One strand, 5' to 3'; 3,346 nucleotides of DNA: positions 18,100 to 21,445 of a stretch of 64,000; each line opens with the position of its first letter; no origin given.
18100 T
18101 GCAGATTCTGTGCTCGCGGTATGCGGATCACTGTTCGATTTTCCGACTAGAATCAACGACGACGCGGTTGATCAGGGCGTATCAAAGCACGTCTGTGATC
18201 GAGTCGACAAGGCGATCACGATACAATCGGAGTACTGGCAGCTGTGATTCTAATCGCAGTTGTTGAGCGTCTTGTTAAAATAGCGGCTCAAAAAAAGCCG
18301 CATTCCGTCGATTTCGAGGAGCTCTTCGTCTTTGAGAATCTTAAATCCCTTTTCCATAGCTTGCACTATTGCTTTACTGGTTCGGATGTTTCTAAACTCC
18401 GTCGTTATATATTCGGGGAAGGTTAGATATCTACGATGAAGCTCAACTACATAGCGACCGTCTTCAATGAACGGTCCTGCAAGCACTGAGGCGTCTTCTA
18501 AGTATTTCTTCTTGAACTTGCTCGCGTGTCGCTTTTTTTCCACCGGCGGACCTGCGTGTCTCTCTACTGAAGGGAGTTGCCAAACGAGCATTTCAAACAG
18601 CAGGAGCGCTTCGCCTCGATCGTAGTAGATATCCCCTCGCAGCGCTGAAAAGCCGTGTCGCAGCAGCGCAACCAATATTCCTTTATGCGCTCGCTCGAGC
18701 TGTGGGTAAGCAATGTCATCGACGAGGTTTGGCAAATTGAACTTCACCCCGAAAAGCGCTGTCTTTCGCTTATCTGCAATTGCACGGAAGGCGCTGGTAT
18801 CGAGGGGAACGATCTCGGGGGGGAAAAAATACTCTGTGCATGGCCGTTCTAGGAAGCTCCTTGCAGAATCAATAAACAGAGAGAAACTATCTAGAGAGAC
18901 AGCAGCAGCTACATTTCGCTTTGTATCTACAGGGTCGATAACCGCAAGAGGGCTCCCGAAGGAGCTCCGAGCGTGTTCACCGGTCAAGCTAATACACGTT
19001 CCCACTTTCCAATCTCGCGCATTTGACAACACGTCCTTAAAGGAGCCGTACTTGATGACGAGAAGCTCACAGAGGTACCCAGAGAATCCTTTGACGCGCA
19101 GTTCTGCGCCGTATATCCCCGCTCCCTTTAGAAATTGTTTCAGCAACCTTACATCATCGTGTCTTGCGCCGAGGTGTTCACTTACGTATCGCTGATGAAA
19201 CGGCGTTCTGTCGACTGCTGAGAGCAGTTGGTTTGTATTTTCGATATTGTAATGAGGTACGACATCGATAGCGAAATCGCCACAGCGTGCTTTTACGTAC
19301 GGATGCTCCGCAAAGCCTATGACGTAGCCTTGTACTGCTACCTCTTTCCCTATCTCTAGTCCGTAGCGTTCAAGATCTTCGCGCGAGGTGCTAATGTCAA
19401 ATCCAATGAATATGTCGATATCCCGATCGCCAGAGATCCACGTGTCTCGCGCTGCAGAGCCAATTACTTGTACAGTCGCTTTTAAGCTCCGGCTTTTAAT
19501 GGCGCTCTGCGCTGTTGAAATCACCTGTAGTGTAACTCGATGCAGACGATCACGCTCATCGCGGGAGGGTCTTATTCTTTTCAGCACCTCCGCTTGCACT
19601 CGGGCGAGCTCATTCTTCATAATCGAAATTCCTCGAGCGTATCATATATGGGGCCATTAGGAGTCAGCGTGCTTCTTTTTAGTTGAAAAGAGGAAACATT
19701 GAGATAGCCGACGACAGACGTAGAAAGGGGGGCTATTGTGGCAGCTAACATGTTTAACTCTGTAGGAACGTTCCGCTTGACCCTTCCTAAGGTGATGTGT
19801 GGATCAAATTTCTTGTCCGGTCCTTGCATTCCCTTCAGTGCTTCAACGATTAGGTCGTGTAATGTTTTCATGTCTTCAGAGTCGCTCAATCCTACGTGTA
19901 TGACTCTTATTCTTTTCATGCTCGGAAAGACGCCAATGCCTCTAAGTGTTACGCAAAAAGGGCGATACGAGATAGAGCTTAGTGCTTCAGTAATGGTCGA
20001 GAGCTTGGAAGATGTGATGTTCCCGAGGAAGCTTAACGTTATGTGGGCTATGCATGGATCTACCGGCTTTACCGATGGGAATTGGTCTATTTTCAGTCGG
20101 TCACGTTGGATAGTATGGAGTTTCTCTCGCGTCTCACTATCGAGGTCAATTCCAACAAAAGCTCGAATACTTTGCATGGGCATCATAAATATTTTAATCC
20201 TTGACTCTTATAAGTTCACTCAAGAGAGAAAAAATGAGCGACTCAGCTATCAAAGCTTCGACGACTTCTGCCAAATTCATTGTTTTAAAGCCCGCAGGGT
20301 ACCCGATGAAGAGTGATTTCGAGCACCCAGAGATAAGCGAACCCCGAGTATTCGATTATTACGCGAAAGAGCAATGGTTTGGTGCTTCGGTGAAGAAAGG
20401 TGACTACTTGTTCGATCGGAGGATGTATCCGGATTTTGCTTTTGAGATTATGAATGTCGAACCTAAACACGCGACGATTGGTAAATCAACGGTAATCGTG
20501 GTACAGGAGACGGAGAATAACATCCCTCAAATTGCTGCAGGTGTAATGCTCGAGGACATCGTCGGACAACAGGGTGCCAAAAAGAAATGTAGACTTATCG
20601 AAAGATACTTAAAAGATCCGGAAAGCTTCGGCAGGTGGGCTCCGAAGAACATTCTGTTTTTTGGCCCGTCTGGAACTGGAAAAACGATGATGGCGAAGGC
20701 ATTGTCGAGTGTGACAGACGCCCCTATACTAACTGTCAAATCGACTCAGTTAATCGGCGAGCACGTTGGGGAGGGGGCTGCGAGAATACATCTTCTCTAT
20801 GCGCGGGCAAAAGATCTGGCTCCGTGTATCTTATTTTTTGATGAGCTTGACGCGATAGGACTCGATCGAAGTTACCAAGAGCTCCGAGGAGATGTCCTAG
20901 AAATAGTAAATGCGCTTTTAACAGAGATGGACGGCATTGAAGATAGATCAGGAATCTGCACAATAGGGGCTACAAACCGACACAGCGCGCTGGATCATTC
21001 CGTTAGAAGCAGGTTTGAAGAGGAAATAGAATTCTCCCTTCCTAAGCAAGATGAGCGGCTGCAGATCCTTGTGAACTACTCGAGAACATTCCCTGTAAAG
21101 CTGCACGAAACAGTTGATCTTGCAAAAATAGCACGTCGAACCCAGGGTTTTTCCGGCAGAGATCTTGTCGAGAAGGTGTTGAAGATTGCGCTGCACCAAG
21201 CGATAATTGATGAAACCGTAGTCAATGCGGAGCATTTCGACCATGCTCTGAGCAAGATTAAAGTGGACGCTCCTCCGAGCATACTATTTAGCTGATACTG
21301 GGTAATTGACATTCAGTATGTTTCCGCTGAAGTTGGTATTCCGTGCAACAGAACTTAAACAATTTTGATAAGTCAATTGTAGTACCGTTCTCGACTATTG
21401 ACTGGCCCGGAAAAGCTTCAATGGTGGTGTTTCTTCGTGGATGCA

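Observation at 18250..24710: Compact RNA-end-processing neighbourhood with an uncharacterised four-gene co-directional cluster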

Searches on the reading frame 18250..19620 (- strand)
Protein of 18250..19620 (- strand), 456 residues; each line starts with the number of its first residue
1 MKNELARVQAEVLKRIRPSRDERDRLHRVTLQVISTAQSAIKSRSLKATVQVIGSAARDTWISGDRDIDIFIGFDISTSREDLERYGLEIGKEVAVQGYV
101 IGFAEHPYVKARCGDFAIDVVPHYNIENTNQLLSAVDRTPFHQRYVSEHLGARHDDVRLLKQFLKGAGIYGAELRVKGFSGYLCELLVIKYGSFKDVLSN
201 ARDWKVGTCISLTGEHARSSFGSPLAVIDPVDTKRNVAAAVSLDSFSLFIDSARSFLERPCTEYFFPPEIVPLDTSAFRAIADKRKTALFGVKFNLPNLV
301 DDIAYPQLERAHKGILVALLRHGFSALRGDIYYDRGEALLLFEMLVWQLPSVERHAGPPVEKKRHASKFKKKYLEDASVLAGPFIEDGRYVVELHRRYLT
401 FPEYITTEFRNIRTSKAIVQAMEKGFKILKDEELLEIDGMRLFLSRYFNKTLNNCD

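Call 3: search_protein_families(library=pfam, proteins=[window:18250-19620:-], max_evalue=0.01)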
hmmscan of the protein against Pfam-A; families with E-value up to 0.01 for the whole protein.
window:18250-19620:- (456 aa): 3 families
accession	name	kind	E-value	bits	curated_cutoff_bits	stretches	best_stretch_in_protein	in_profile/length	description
PF09249.16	tRNA_NucTransf2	-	1.4e-43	148.1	27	1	155-266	1-113/113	tRNA nucleotidyltransferase, second domain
PF21133.2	CAA_C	-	8e-36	123.3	22.2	1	285-430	1-143/144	CCA-adding enzyme, C-terminal domain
PF01909.29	NTP_transf_2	-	4.4e-06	27.4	21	1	39-140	6-91/93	Nucleotidyltransferase domain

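Call 4: search_protein_families(library=ncbifam, proteins=[window:18250-19620:-], max_evalue=0.01)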
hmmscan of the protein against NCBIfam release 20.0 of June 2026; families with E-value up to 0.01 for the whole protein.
window:18250-19620:- (456 aa): 1 family
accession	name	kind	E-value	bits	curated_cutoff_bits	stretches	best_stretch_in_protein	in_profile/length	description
TIGR03671.1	cca_archaeal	equivalog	8.6e-140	466.1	281.3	1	9-411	2-402/410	CCA tRNA nucleotidyltransferase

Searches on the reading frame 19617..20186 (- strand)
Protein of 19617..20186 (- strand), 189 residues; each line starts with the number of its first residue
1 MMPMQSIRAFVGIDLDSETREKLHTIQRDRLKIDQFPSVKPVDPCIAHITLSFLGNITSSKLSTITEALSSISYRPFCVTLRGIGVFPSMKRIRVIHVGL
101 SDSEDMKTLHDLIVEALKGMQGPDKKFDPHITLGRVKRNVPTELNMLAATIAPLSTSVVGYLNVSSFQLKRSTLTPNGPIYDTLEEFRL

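Call 3: search_protein_families(library=pfam, proteins=[window:19617-20186:-], max_evalue=0.01)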
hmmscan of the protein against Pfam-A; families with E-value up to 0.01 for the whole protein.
window:19617-20186:- (189 aa): 3 families
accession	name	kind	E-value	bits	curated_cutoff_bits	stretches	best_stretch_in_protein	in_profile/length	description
PF02834.22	LigT_PEase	-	6.5e-24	84.4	23.3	2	13-97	1-87/87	LigT like Phosphoesterase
PF13563.12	2_5_RNA_ligase2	-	5.6e-13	49.6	27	1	46-142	25-122/152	2'-5' RNA ligase superfamily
PF10469.15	AKAP7_NLS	-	1.1e-06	29.1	24.4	1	11-139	5-152/208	AKAP7 2'5' RNA ligase-like domain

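Call 4: search_protein_families(library=ncbifam, proteins=[window:19617-20186:-], max_evalue=0.01)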
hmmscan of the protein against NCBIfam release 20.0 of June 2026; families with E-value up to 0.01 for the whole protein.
window:19617-20186:- (189 aa): 3 families
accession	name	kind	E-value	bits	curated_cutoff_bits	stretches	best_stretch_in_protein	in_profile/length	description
TIGR02258.1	2_5_ligase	equivalog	6.3e-42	143.5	65.7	1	7-189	1-180/180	RNA 2',3'-cyclic phosphodiesterase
NF011704.0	PRK15124.1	equivalog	3e-09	37.1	184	1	7-139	5-134/176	RNA 2',3'-cyclic phosphodiesterase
NF010223.0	PRK13679.1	equivalog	0.00047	20.1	129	1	47-135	33-120/170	hypothetical protein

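Call 80: search_protein_families(library=padloc, proteins=[window:19617-20186:-], max_evalue=0.001)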
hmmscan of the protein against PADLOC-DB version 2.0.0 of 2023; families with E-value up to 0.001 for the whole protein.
window:19617-20186:- (189 aa): 0 families

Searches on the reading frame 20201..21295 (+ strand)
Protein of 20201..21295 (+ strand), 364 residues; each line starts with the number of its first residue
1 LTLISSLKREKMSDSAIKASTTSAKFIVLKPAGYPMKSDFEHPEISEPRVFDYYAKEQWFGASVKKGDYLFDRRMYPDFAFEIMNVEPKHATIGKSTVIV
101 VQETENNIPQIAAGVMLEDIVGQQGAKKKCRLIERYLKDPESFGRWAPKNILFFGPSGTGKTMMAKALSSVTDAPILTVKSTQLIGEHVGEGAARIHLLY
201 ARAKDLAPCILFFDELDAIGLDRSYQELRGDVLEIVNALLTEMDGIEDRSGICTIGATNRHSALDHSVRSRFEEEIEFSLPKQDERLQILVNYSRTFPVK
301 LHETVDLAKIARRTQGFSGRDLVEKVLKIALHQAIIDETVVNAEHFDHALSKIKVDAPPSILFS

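Call 3: search_protein_families(library=pfam, proteins=[window:20201-21295:+], max_evalue=0.01)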
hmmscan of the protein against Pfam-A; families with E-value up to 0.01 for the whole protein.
window:20201-21295:+ (364 aa): 12 families
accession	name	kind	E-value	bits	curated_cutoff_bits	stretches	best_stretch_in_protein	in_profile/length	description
PF00004.35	AAA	-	7.8e-33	114.2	21.2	1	151-279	1-130/131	ATPase family associated with various cellular activities (AAA)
PF23900.1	PRS2_N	-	6.3e-29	99.9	27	1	24-99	1-79/79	PRS2 N-terminal domain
PF23902.1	AAA_lid_PRS2_C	-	9.3e-12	45.4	34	1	284-353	2-70/73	PRS2 AAA+ lid C-terminal domain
PF17862.7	AAA_lid_3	-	4.6e-06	26.5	27.2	1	305-336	2-32/45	AAA+ lid domain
PF07724.20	AAA_2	-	8.9e-05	23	27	1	150-245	5-101/166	AAA domain (Cdc48 subfamily)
PF06068.19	TIP49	-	0.00027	20.7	23.8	1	118-171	24-73/347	TIP49 P-loop domain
PF05496.18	RuvB_N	-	0.00042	20.6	27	1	116-273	5-154/159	Holliday junction DNA helicase RuvB P-loop domain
PF07728.20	AAA_5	-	0.00044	20.7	22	1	150-217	1-76/139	AAA domain (dynein-related subfamily)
PF01078.27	Mg_chelatase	-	0.00082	19.3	20.3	1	149-171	23-45/207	Magnesium chelatase, subunit ChlI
PF05673.19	DUF815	-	0.0017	18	23.8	0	147-229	52-129/249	Protein of unknown function (DUF815)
PF13401.12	AAA_22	-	0.0042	17.8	27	0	150-172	7-29/130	AAA domain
PF13191.12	AAA_16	-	0.0053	17.7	32.6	0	148-174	24-51/167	AAA ATPase domain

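Call 4: search_protein_families(library=ncbifam, proteins=[window:20201-21295:+], max_evalue=0.01)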
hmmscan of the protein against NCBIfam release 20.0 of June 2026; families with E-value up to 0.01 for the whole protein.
window:20201-21295:+ (364 aa): 31 families (the best 25 are shown)
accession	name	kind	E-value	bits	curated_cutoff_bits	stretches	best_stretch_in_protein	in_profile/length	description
TIGR01241.2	FtsH_fam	equivalog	4.1e-52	177.8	600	1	93-353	144-402/598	ATP-dependent zinc metalloprotease FtsH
NF003069.1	PRK03992.1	subfamily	6.7e-45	153.9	500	1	118-355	131-374/379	proteasome-activating nucleotidase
TIGR01243.1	CDC48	subfamily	3.8e-44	151.1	802.65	1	49-344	106-409/733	CDC48 family AAA ATPase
TIGR01242.2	TIGR01242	subfamily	1.4e-43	149.3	500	1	118-355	114-357/362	proteasome-activating nucleotidase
NF008004.0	PRK10733.1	equivalog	1.1e-41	142.6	1008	1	116-357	150-396/644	ATP-dependent zinc metalloprotease FtsH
NF047747.1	PrtsmActNtasePan2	equivalog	2e-38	132.7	700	1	114-354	147-393/397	proteasome-activating nucleotidase Pan2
NF047748.1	PrtsmActNtasePan1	equivalog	2e-36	125.9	750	1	114-357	144-393/405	proteasome-activating nucleotidase Pan1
NF041006.2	cell_div_CdvC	equivalog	8.2e-34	117.1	650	1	98-337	83-324/370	cell division protein CdvC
NF042959.1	IteA_antiphage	equivalog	5.6e-31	108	510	1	146-344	123-314/367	anti-phage ATPase IteA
TIGR03689.1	pup_AAA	equivalog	6.5e-21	74.6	504.75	1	145-299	213-384/512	proteasome ATPase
TIGR03922.1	T7SS_EccA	equivalog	1.1e-10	40.8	466.65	1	149-291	313-461/557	type VII secretion AAA-ATPase EccA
NF000868.0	PRK00080.1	equivalog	2.6e-10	39.7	282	1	116-357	23-254/330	Holliday junction branch migration DNA helicase RuvB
TIGR00635.1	ruvB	equivalog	1.3e-08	34.2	299.05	1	117-356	3-232/305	Holliday junction branch migration DNA helicase RuvB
TIGR00390.1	hslU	equivalog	5.2e-07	29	362.45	1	118-184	12-83/441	ATP-dependent protease ATPase subunit HslU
NF003745.1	PRK05342.1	equivalog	7.1e-07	28.4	359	1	147-224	108-191/418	ATP-dependent Clp protease ATP-binding subunit ClpX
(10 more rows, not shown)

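Call 80: search_protein_families(library=padloc, proteins=[window:20234-21292:+], max_evalue=0.001)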
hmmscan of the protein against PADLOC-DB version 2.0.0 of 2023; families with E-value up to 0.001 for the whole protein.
window:20234-21292:+ (353 aa): 7 families
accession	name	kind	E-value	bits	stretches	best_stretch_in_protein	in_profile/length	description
PDLC02196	IetA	-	7.3e-37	125.7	1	136-337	121-316/374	-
PDLC04232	IetA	-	5.9e-32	109.4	1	88-328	64-301/330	-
PDLC02195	IetA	-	6.1e-32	109.4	1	134-329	134-322/395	-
PDLC04231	IetA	-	2.5e-24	84.5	1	92-274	69-251/262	-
PDLC00914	TRIP13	-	2.9e-17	61.1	1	140-343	74-293/302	TRIP13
PDLC00915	TRIP13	-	3.7e-13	47.5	1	140-340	66-289/302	TRIP13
PDLC03838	DolB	-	8.5e-08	29.8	1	93-163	126-192/375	-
